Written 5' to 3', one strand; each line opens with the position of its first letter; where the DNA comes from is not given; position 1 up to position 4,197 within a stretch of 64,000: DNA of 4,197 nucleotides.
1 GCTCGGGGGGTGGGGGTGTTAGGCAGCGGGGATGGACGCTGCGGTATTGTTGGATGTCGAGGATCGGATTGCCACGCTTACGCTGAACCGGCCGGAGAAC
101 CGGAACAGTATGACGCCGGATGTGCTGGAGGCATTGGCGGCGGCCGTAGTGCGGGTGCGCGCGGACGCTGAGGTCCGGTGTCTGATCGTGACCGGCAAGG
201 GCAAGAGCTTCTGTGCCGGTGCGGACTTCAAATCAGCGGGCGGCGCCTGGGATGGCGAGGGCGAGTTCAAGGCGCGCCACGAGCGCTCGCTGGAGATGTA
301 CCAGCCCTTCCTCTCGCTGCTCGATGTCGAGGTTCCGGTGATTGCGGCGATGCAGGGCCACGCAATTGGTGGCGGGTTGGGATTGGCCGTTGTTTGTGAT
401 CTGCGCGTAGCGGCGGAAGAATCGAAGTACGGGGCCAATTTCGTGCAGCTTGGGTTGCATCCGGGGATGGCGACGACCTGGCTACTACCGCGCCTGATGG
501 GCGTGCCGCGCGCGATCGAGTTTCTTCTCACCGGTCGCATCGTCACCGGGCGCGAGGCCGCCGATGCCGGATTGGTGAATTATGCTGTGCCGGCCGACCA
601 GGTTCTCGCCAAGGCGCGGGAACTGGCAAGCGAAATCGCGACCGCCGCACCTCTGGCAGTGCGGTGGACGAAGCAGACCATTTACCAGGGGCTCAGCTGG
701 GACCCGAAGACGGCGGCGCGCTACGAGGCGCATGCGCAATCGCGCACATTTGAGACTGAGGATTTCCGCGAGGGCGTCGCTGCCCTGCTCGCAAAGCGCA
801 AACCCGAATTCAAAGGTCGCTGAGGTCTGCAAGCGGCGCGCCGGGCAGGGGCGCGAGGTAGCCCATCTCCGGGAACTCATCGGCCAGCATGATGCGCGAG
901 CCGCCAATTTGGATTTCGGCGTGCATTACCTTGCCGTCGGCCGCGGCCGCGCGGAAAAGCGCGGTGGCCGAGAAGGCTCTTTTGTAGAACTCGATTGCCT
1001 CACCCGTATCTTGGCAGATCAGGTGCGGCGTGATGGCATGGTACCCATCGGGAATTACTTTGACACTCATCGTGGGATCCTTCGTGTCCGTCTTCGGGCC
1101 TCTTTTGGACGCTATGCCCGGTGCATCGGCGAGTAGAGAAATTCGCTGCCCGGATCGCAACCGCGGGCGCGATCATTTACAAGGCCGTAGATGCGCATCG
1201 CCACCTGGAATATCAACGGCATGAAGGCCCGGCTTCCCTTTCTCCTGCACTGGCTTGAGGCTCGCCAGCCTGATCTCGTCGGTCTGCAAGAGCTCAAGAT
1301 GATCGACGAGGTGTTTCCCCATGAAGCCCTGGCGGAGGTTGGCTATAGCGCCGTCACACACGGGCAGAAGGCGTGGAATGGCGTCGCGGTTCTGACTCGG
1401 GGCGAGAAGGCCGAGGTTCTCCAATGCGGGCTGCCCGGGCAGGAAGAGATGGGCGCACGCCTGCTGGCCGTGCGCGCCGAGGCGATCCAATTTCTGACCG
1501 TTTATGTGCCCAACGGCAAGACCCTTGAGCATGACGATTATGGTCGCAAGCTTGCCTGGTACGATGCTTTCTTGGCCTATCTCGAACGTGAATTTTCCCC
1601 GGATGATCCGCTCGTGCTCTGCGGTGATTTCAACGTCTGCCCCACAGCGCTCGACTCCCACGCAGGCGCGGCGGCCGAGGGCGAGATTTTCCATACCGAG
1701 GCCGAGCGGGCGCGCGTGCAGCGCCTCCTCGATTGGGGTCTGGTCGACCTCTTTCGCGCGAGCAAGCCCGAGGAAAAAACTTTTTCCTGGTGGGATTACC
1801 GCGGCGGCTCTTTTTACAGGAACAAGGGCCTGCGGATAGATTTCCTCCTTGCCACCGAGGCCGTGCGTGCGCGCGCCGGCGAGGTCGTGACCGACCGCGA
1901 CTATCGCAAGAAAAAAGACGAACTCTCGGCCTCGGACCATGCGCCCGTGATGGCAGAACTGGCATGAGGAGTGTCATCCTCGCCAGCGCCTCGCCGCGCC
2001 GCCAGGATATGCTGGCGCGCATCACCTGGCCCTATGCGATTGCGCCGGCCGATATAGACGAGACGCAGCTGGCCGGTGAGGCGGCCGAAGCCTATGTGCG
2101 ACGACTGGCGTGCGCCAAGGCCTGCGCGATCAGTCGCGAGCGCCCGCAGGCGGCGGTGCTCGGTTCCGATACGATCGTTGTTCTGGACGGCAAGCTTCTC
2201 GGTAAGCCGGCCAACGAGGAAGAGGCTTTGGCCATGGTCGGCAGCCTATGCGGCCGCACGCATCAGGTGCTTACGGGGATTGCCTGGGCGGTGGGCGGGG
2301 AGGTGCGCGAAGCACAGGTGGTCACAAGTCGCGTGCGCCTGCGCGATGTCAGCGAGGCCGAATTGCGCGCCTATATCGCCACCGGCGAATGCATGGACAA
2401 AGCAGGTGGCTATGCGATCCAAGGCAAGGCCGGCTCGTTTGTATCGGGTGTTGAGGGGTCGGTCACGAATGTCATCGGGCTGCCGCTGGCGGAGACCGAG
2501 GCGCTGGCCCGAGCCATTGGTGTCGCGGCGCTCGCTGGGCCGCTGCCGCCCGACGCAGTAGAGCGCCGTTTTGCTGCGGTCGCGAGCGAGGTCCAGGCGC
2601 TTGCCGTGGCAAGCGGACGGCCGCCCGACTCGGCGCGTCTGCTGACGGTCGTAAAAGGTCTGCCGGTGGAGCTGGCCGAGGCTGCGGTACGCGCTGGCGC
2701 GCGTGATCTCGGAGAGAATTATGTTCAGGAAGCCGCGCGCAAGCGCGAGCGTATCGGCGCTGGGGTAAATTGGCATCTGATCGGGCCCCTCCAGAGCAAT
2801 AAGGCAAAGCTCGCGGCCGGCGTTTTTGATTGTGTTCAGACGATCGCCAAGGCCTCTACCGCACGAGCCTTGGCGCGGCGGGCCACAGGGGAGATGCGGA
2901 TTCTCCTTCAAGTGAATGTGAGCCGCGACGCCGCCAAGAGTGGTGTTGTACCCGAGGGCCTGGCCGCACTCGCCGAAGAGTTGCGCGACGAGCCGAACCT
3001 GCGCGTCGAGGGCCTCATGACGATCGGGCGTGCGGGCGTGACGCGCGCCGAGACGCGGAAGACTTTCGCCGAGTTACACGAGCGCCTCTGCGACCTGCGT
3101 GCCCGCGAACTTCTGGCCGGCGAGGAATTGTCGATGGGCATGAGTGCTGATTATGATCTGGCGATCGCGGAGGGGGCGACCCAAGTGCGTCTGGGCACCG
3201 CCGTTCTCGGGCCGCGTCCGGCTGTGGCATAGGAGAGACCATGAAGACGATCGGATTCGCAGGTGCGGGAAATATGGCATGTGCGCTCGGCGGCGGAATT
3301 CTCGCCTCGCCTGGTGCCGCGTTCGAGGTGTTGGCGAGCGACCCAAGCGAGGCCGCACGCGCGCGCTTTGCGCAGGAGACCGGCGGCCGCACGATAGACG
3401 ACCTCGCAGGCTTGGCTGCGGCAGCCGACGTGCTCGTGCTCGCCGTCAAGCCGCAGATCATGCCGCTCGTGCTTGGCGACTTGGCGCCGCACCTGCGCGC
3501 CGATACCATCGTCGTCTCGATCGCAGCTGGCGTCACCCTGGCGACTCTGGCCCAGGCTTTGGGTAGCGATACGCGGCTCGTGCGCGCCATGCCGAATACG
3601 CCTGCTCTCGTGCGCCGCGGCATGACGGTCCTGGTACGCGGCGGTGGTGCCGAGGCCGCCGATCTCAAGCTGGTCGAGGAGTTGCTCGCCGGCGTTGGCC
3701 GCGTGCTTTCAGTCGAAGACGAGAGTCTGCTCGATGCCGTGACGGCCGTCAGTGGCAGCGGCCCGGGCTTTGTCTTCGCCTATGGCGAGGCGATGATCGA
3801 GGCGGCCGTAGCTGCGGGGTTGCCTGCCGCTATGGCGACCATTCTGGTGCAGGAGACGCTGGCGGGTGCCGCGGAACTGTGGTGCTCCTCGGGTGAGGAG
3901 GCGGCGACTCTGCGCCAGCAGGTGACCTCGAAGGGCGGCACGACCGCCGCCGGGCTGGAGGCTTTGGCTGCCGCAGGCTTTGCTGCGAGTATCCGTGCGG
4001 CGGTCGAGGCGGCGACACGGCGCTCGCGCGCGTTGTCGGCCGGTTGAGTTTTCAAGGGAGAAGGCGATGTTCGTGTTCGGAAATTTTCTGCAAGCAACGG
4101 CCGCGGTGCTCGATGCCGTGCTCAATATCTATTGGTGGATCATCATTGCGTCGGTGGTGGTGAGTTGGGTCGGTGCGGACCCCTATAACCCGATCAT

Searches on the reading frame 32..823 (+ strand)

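Call 57: search_protein_families(library=pfam, proteins=[window:32-823:+], max_evalue=0.00001)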
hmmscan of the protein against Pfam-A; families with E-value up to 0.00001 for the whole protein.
window:32-823:+ (263 aa): 2 families
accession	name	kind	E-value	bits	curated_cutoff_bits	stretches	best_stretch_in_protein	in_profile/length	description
PF00378.25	ECH_1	-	1.1e-60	205.5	27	1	10-262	3-250/251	Enoyl-CoA hydratase/isomerase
PF16113.10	ECH_2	-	1.5e-38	133.6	27.2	1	14-198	2-184/335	Enoyl-CoA hydratase/isomerase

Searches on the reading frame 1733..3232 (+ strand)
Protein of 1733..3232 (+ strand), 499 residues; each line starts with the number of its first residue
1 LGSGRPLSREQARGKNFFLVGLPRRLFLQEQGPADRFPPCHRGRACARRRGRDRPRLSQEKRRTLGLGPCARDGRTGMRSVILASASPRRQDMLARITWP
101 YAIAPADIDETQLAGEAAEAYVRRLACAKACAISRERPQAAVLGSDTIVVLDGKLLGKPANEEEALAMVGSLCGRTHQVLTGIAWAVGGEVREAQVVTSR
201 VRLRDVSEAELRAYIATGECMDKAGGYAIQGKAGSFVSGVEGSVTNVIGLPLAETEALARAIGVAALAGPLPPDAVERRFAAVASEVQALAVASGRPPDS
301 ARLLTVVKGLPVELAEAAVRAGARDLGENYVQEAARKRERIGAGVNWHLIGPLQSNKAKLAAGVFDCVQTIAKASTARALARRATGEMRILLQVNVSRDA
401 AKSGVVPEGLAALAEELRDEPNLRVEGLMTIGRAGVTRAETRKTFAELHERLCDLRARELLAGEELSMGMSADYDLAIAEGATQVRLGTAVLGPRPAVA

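Call 57: search_protein_families(library=pfam, proteins=[window:1733-3232:+], max_evalue=0.00001)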
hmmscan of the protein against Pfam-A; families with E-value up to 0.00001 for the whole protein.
window:1733-3232:+ (499 aa): 2 families
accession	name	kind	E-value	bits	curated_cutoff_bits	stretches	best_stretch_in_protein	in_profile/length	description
PF02545.19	Maf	-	4.7e-56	189.9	27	1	81-260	2-185/187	Maf-like protein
PF01168.26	Ala_racemase_N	-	2.2e-20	73.8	24.1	1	297-496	19-220/220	Alanine racemase, N-terminal domain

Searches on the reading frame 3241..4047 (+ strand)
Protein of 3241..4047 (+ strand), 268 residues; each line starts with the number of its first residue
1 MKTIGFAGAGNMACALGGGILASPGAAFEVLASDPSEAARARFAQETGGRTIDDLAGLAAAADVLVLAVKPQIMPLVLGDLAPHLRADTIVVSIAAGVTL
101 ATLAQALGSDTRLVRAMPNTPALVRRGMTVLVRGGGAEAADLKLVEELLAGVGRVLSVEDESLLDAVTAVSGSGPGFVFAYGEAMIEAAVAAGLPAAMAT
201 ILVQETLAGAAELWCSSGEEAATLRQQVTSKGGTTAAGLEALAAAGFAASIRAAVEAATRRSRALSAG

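Call 57: search_protein_families(library=pfam, proteins=[window:3241-4047:+], max_evalue=0.00001)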
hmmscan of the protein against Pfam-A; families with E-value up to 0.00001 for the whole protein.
window:3241-4047:+ (268 aa): 2 families
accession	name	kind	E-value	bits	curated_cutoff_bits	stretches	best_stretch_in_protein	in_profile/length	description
PF14748.11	P5CR_dimer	-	1.3e-31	109.4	25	1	161-264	1-104/105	Pyrroline-5-carboxylate reductase dimerisation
PF03807.23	F420_oxidored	-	7.4e-14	52.6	21.6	1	3-97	1-94/94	NADP oxidoreductase coenzyme F420-dependent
